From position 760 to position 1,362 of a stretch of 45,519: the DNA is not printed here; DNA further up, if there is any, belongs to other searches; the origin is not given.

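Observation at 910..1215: Stand-alone sigma-70 domain-2 mini-protein between murD and murC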

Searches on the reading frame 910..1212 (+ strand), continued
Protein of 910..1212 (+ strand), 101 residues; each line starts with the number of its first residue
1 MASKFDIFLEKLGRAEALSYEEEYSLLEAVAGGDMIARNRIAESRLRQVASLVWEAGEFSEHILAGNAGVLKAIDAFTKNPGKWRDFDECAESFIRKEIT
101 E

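Call 50: search_protein_families(library=ncbifam, proteins=[P0014, P0017, P0018, P0022, P0016, P0019, P0025], max_evalue=0.00001)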
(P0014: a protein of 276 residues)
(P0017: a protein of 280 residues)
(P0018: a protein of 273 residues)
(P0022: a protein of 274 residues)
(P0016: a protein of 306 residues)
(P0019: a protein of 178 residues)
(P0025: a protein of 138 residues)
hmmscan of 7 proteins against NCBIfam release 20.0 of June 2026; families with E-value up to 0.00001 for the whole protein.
P0014 (276 aa): 48 families (the best 25 are shown)
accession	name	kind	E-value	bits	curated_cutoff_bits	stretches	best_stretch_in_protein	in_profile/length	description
TIGR02394.1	rpoS_proteo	equivalog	2.5e-48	165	378.7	1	5-261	13-269/285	RNA polymerase sigma factor RpoS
NF004207.0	PRK05657.1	equivalog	6.5e-47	160.5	394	1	6-264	57-315/329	RNA polymerase sigma factor RpoS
TIGR02393.1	RpoD_Cterm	equivalog_domain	4.2e-46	157.5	354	1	40-275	2-237/238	RNA polymerase sigma factor RpoD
TIGR02997.1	Sig70-cyanoRpoD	subfamily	1.7e-45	155.6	384.5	1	24-258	61-293/298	RNA polymerase sigma factor, RpoD/SigA family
NF006666.0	PRK09210.1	equivalog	3.9e-44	151.5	572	1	9-274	103-368/370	RNA polymerase sigma factor RpoD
NF004208.0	PRK05658.1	equivalog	1.4e-42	146.5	555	1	22-271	373-625/631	RNA polymerase sigma factor RpoD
NF005920.0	PRK07921.1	subfamily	1.4e-37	129.5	464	1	20-274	73-326/328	RNA polymerase sigma factor SigB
NF041931.2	MzaA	equivalog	3e-37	128.8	800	1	23-265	461-704/726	MZA anti-phage system associated sigma-70 family RNA polymerase sigma factor MzaA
NF005643.0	PRK07406.1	equivalog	1.1e-35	123.4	500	1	33-272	156-393/397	RNA polymerase sigma factor RpoD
NF005785.0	PRK07598.1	equivalog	2.7e-35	122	554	1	29-274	166-410/415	RNA polymerase sigma factor SigC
NF005642.0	PRK07405.1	subfamily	4.7e-35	121.3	524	1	25-265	70-308/318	RNA polymerase sigma factor SigD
TIGR02392.1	rpoH_proteo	equivalog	9.9e-33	113.9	323.1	1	6-258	2-260/270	RNA polymerase sigma factor RpoH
NF004565.0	PRK05901.2-3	equivalog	5.8e-32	111.1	484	1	10-275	221-499/501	RNA polymerase sigma factor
NF005143.0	PRK06596.1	subfamily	2.1e-31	109.5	241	1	3-258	12-273/285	RNA polymerase factor sigma-32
TIGR02846.1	spore_sigmaK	equivalog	3.1e-31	108.7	298.65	1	7-112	16-122/227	RNA polymerase sporulation sigma factor SigK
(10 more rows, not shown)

P0017 (280 aa): 52 families (the best 25 are shown)
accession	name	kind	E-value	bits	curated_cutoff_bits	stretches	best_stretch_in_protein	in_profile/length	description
TIGR02394.1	rpoS_proteo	equivalog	8.4e-59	199.4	378.7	1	15-274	12-272/285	RNA polymerase sigma factor RpoS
NF004207.0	PRK05657.1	equivalog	1.2e-57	195.7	394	1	14-274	54-315/329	RNA polymerase sigma factor RpoS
TIGR02997.1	Sig70-cyanoRpoD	subfamily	2.6e-55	187.8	384.5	1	38-273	64-298/298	RNA polymerase sigma factor, RpoD/SigA family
NF005920.0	PRK07921.1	subfamily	5.1e-48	163.8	464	1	31-276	73-318/328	RNA polymerase sigma factor SigB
NF041931.2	MzaA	equivalog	5.4e-47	161.1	800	1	43-277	469-706/726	MZA anti-phage system associated sigma-70 family RNA polymerase sigma factor MzaA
TIGR02393.1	RpoD_Cterm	equivalog_domain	7e-47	160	354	1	50-277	1-229/238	RNA polymerase sigma factor RpoD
NF006666.0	PRK09210.1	equivalog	5.2e-45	154.3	572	1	16-275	99-359/370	RNA polymerase sigma factor RpoD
NF005785.0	PRK07598.1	equivalog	8.8e-45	153.2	554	1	40-277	166-403/415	RNA polymerase sigma factor SigC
NF004208.0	PRK05658.1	equivalog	2.5e-43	149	555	1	40-275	380-619/631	RNA polymerase sigma factor RpoD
NF005642.0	PRK07405.1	subfamily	5.2e-42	144.2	524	1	40-278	74-311/318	RNA polymerase sigma factor SigD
NF004615.0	PRK05949.1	subfamily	9.6e-40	136.4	530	1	35-277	78-319/327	RNA polymerase sigma factor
NF005643.0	PRK07406.1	equivalog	3e-38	131.9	500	1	46-276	157-387/397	RNA polymerase sigma factor RpoD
NF005143.0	PRK06596.1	subfamily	1.1e-36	126.8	241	1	14-274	12-279/285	RNA polymerase factor sigma-32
TIGR02392.1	rpoH_proteo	equivalog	2.8e-36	125.5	323.1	1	17-274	2-266/270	RNA polymerase sigma factor RpoH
NF004560.0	PRK05901.1-1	equivalog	1.1e-34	120.4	711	1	39-274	268-504/516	RNA polymerase sigma factor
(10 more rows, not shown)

P0018 (273 aa): 46 families (the best 25 are shown)
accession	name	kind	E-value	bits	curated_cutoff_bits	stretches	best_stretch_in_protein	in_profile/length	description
TIGR02394.1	rpoS_proteo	equivalog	1.1e-42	146.5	378.7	2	6-126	7-127/285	RNA polymerase sigma factor RpoS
NF006666.0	PRK09210.1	equivalog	9.2e-42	143.6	572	2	14-126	101-213/370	RNA polymerase sigma factor RpoD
NF004207.0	PRK05657.1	equivalog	1e-40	140.1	394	2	7-126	51-170/329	RNA polymerase sigma factor RpoS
TIGR02393.1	RpoD_Cterm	equivalog_domain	1.7e-37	129.3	354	2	46-126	1-81/238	RNA polymerase sigma factor RpoD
NF041931.2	MzaA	equivalog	2.8e-37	128.9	800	2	28-126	458-556/726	MZA anti-phage system associated sigma-70 family RNA polymerase sigma factor MzaA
NF005143.0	PRK06596.1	subfamily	1.6e-36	126.3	241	2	5-123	7-126/285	RNA polymerase factor sigma-32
NF005920.0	PRK07921.1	subfamily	6.9e-36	123.9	464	2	22-126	68-171/328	RNA polymerase sigma factor SigB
TIGR02392.1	rpoH_proteo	equivalog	9.4e-36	123.8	323.1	2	13-123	2-113/270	RNA polymerase sigma factor RpoH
TIGR02997.1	Sig70-cyanoRpoD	subfamily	1e-35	123.5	384.5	2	14-126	47-155/298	RNA polymerase sigma factor, RpoD/SigA family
NF004560.0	PRK05901.1-1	equivalog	1e-34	120.6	711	2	18-126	251-359/516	RNA polymerase sigma factor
NF004208.0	PRK05658.1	equivalog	2e-34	119.6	555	2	11-126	355-473/631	RNA polymerase sigma factor RpoD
NF004561.0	PRK05901.1-3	equivalog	2.5e-34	119.3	582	2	23-126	278-380/537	RNA polymerase sigma factor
NF005643.0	PRK07406.1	equivalog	5.2e-31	108.1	500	2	43-127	158-242/397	RNA polymerase sigma factor RpoD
NF004565.0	PRK05901.2-3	equivalog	2.9e-29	102.3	484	2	17-126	221-334/501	RNA polymerase sigma factor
NF005693.0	PRK07500.1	equivalog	3e-29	102.1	315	2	16-122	10-117/289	RNA polymerase factor sigma-32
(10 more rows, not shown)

P0022 (274 aa): 51 families (the best 25 are shown)
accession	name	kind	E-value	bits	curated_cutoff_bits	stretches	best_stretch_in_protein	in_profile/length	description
NF004208.0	PRK05658.1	equivalog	4.9e-81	273.6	555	1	11-272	362-627/631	RNA polymerase sigma factor RpoD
TIGR02393.1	RpoD_Cterm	equivalog_domain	1.1e-79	267.4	354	1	39-273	1-236/238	RNA polymerase sigma factor RpoD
NF006666.0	PRK09210.1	equivalog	5.2e-78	262.9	572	1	9-273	103-368/370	RNA polymerase sigma factor RpoD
TIGR02997.1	Sig70-cyanoRpoD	subfamily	1e-76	258.1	384.5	1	25-262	62-298/298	RNA polymerase sigma factor, RpoD/SigA family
TIGR02394.1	rpoS_proteo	equivalog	1.2e-75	254.7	378.7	1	6-264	14-273/285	RNA polymerase sigma factor RpoS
NF041931.2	MzaA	equivalog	3.2e-75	254.4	800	1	32-273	469-713/726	MZA anti-phage system associated sigma-70 family RNA polymerase sigma factor MzaA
NF005920.0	PRK07921.1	subfamily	1.8e-74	250.7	464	1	14-272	67-325/328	RNA polymerase sigma factor SigB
NF005643.0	PRK07406.1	equivalog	9.4e-74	248.8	500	1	29-274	151-396/397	RNA polymerase sigma factor RpoD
NF004561.0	PRK05901.1-3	equivalog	2e-72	245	582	1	25-272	287-534/537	RNA polymerase sigma factor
NF005785.0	PRK07598.1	equivalog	2.9e-72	243.8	554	1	30-272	168-409/415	RNA polymerase sigma factor SigC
NF004560.0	PRK05901.1-1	equivalog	1.6e-71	241.9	711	1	20-272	261-513/516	RNA polymerase sigma factor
NF004207.0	PRK05657.1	equivalog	1.3e-70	238.3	394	1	8-265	59-317/329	RNA polymerase sigma factor RpoS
NF004562.0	PRK05901.1-4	equivalog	6.3e-65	219.7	779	1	36-272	314-551/571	RNA polymerase sigma factor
NF004615.0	PRK05949.1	subfamily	4.1e-62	210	530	1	23-270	77-322/327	RNA polymerase sigma factor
NF004564.0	PRK05901.2-2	equivalog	6.3e-60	203.2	617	1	10-271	216-489/500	RNA polymerase sigma factor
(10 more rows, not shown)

P0016 (306 aa): 44 families (the best 25 are shown)
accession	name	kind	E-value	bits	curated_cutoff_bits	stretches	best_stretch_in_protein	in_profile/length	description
TIGR02394.1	rpoS_proteo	equivalog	1.1e-57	195.8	378.7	1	32-301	11-279/285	RNA polymerase sigma factor RpoS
TIGR02997.1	Sig70-cyanoRpoD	subfamily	1.5e-56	191.9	384.5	1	57-293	65-298/298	RNA polymerase sigma factor, RpoD/SigA family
NF006666.0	PRK09210.1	equivalog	4.5e-56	190.7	572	1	29-301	94-365/370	RNA polymerase sigma factor RpoD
TIGR02393.1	RpoD_Cterm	equivalog_domain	2.5e-54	184.4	354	1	68-301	1-233/238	RNA polymerase sigma factor RpoD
NF004207.0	PRK05657.1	equivalog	3.3e-54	184.4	394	1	18-301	40-322/329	RNA polymerase sigma factor RpoS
NF041931.2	MzaA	equivalog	5.1e-54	184.3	800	1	42-301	450-710/726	MZA anti-phage system associated sigma-70 family RNA polymerase sigma factor MzaA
NF005920.0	PRK07921.1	subfamily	7.4e-50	169.8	464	1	51-301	74-323/328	RNA polymerase sigma factor SigB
NF004208.0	PRK05658.1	equivalog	1.4e-49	169.7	555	1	23-301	345-625/631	RNA polymerase sigma factor RpoD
NF005643.0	PRK07406.1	equivalog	1e-45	156.5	500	1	68-299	161-390/397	RNA polymerase sigma factor RpoD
NF005785.0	PRK07598.1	equivalog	1.2e-45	156.1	554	1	54-300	162-406/415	RNA polymerase sigma factor SigC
NF004560.0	PRK05901.1-1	equivalog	1.8e-45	156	711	1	58-301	269-511/516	RNA polymerase sigma factor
NF004561.0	PRK05901.1-3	equivalog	3.2e-45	155.3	582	1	53-301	285-532/537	RNA polymerase sigma factor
NF005642.0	PRK07405.1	subfamily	1.4e-43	149.3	524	1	53-297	69-310/318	RNA polymerase sigma factor SigD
NF004615.0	PRK05949.1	subfamily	3.2e-43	147.9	530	1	52-297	77-319/327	RNA polymerase sigma factor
TIGR02392.1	rpoH_proteo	equivalog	1.5e-41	142.8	323.1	1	35-295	2-267/270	RNA polymerase sigma factor RpoH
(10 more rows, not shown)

P0019 (178 aa): 41 families (the best 25 are shown)
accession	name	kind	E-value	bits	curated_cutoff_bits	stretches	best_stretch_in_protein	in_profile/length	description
NF006666.0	PRK09210.1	equivalog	1.4e-32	113.5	572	1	64-178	89-203/370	RNA polymerase sigma factor RpoD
NF004207.0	PRK05657.1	equivalog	6.3e-28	98.1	394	1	69-172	51-154/329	RNA polymerase sigma factor RpoS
TIGR02394.1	rpoS_proteo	equivalog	6.9e-28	98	378.7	1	71-172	10-111/285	RNA polymerase sigma factor RpoS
TIGR02392.1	rpoH_proteo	equivalog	1.5e-23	83.8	323.1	1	75-172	2-100/270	RNA polymerase sigma factor RpoH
TIGR02997.1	Sig70-cyanoRpoD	subfamily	2.4e-23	82.9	384.5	1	106-174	73-141/298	RNA polymerase sigma factor, RpoD/SigA family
NF005143.0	PRK06596.1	subfamily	6.7e-23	81.6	241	1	72-172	12-113/285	RNA polymerase factor sigma-32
NF004561.0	PRK05901.1-3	equivalog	1.5e-22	80.4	582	1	103-178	295-370/537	RNA polymerase sigma factor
NF004208.0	PRK05658.1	equivalog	1.8e-22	80.1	555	1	107-178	392-463/631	RNA polymerase sigma factor RpoD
NF005920.0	PRK07921.1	subfamily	1.9e-22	79.7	464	1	82-178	66-161/328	RNA polymerase sigma factor SigB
NF004560.0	PRK05901.1-1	equivalog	1.5e-21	77.2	711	1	104-178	276-349/516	RNA polymerase sigma factor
NF041931.2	MzaA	equivalog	1.4e-20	73.8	800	1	93-177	462-545/726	MZA anti-phage system associated sigma-70 family RNA polymerase sigma factor MzaA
NF005643.0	PRK07406.1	equivalog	1.4e-20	73.8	500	1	106-177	159-230/397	RNA polymerase sigma factor RpoD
NF004562.0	PRK05901.1-4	equivalog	2e-20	72.8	779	1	105-178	314-387/571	RNA polymerase sigma factor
NF004566.0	PRK05901.2-4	equivalog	4.2e-20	72.3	531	1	70-178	151-263/448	RNA polymerase sigma factor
NF004564.0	PRK05901.2-2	equivalog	1.1e-19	70.5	617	1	59-178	194-319/500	RNA polymerase sigma factor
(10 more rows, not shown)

P0025 (138 aa): 35 families (the best 25 are shown)
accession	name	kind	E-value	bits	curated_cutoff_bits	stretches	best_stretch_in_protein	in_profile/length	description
TIGR02394.1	rpoS_proteo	equivalog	8.4e-24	84.5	378.7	1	28-128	15-115/285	RNA polymerase sigma factor RpoS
NF006666.0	PRK09210.1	equivalog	3e-23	82.7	572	1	21-131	94-204/370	RNA polymerase sigma factor RpoD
NF004207.0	PRK05657.1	equivalog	2.7e-22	79.6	394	1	27-127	57-157/329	RNA polymerase sigma factor RpoS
TIGR02392.1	rpoH_proteo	equivalog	1e-18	68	323.1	1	27-126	2-102/270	RNA polymerase sigma factor RpoH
NF005143.0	PRK06596.1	subfamily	3.6e-18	66.1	241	1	23-126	11-115/285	RNA polymerase factor sigma-32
TIGR02997.1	Sig70-cyanoRpoD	subfamily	4.6e-17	62.2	384.5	1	59-132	74-147/298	RNA polymerase sigma factor, RpoD/SigA family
NF004471.0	PRK05803.1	subfamily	4.7e-16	58.7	252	1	28-117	19-108/235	RNA polymerase sporulation sigma factor SigK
NF005643.0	PRK07406.1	equivalog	5.2e-16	58.7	500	1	59-131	160-232/397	RNA polymerase sigma factor RpoD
TIGR02846.1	spore_sigmaK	equivalog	8.8e-16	58.1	298.65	1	29-116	17-105/227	RNA polymerase sporulation sigma factor SigK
TIGR02393.1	RpoD_Cterm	equivalog_domain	1.4e-14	54.3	354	1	60-131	1-72/238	RNA polymerase sigma factor RpoD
NF005785.0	PRK07598.1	equivalog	4.5e-14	52.1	554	1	54-131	170-247/415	RNA polymerase sigma factor SigC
NF005920.0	PRK07921.1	subfamily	4.6e-14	52.2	464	1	37-131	69-162/328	RNA polymerase sigma factor SigB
NF004208.0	PRK05658.1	equivalog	6.8e-14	51.8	555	1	33-129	363-462/631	RNA polymerase sigma factor RpoD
NF041931.2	MzaA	equivalog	1e-13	51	800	1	39-129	456-545/726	MZA anti-phage system associated sigma-70 family RNA polymerase sigma factor MzaA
NF004565.0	PRK05901.2-3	equivalog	5.9e-13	48.5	484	1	41-131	232-325/501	RNA polymerase sigma factor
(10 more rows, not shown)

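Call 64: find_related_loci(query=A1, collection=viral_contigs, flank=4000)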
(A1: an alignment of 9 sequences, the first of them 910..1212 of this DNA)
Query A1 (101 aa) in viral_contigs; peptide patterns used: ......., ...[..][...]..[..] (x = any residue, [..] = any of these).
223 stretches matched a pattern, but none encodes a relative of the query by tblastn (E <= 1e-3).

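Call 65: search_dna_similar(query=window:910-1212:+, collection=phages, mode=protein, max_evalue=0.001, max_rows=10)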
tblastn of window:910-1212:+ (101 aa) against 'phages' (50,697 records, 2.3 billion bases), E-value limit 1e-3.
No match.

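Call 70: search_protein_families(library=phrogs, proteins=[window:910-1212:+], max_evalue=1)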
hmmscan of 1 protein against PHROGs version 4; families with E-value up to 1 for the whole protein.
window:910-1212:+ (101 aa): 1 family
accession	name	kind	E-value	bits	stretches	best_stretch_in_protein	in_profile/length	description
phrog_351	-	transcription regulation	0.015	14.8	1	7-80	474-554/928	RNA polymerase sigma factor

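Call 71: search_protein_families(library=padloc, proteins=[window:910-1212:+], max_evalue=1)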
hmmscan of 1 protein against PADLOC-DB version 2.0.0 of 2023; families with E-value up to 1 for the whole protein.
window:910-1212:+ (101 aa): 0 families

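Call 72: fold_search(model_id=the predicted structure, library=viral)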
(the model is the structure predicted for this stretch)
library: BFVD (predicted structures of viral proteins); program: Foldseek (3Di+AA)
matches with E <= 10: 184; with E <= 0.001: 0
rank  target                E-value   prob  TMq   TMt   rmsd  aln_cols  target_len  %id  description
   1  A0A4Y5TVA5            2.1e-03  1.00  0.73  0.20   3.2       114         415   23  RNA polymerase sigma factor [Vibrio phage VAP7]
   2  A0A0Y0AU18            3.7e-03  1.00  0.75  0.16   2.3        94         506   31  Sporulation sigma factor SigF [Bacillus phage Eldridge]
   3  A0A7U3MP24            8.4e-03  1.00  0.77  0.19   3.1       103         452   24  (no name in the UniProt tables at hand)
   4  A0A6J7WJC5            1.2e-02  1.00  0.66  0.31   7.3       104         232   27  FliA DNA-directed RNA polymerase specialized sigma subunit [uncultured Caudovirales phage]
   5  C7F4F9                1.2e-02  1.00  0.71  0.28   3.1       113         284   20  (no name in the UniProt tables at hand)
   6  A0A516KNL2            1.9e-02  1.00  0.71  0.23   2.2        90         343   22  (no name in the UniProt tables at hand)
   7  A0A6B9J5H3            3.6e-02  1.00  0.65  0.11   3.2        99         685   22  RNA polymerase sigma-70 factor [Vibrio phage vB_VchM_Kuja]
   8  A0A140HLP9            5.0e-02  1.00  0.71  0.31   2.5        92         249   21  RNA polymerase sigma-70 factor sigma-B/F/G subfamily [Bacillus phage Deep Blue]
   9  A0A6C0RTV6            7.0e-02  1.00  0.71  0.14   2.1        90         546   22  (no name in the UniProt tables at hand)
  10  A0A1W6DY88            7.0e-02  1.00  0.61  0.16   3.4        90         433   24  Putative RNA polymerase sigma factor [Aeromonas phage phiA8-29]
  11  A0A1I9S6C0            7.8e-02  1.00  0.70  0.37   2.1        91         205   24  (no name in the UniProt tables at hand)
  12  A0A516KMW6            9.2e-02  1.00  0.68  0.23   2.4        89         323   20  RNA polymerase sigma factor [Bacillus phage vB_BmeM-Goe8]
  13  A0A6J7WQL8            1.1e-01  1.00  0.68  0.41   2.8        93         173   19  FliA DNA-directed RNA polymerase specialized sigma subunit [uncultured Caudovirales phage]
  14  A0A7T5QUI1            1.4e-01  0.85  0.40  0.40  11.5       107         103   17  (no name in the UniProt tables at hand)
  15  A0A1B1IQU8            1.8e-01  1.00  0.71  0.34   2.1        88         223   23  (no name in the UniProt tables at hand)
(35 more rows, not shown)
